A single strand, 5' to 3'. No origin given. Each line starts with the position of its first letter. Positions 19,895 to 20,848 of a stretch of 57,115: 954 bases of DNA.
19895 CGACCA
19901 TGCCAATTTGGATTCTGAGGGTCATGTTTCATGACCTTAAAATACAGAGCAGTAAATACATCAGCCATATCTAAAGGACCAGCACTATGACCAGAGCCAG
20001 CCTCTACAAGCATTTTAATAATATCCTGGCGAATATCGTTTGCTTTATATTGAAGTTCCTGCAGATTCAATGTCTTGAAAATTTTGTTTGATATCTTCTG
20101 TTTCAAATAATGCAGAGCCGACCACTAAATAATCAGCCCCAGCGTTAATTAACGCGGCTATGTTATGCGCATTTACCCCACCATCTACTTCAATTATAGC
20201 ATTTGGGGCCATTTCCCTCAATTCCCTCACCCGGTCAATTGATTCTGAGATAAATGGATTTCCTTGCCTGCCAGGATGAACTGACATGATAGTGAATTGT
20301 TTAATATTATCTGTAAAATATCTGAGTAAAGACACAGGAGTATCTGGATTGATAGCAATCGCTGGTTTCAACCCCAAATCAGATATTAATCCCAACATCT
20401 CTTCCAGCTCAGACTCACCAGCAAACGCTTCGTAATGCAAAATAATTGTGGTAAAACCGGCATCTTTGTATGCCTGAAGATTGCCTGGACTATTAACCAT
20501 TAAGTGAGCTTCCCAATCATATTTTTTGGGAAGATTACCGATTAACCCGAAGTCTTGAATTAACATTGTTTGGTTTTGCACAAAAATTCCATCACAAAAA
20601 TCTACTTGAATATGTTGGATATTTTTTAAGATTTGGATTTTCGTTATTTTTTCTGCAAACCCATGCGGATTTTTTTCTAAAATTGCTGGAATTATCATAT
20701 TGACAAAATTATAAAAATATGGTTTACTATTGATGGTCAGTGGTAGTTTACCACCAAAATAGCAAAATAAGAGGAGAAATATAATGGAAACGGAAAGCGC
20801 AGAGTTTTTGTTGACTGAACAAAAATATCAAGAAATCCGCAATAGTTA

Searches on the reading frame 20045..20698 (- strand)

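Call 20: search_protein_families(library=pfam, proteins=[window:20045-20698:-], max_evalue=0.01)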
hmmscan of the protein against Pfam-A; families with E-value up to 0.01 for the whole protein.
window:20045-20698:- (217 aa): 3 families
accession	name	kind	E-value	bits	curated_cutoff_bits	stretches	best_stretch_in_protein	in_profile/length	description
PF00834.25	Ribul_P_3_epim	-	1.2e-39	136.2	21.1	1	2-198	2-198/198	Ribulose-phosphate 3 epimerase family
PF00977.27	His_biosynth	-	0.00088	19.2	23.6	1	121-205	31-113/228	Histidine biosynthesis protein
PF01729.25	QRPTase_C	-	0.0021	18.3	23.1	1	157-197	118-158/169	Quinolinate phosphoribosyl transferase, C-terminal domain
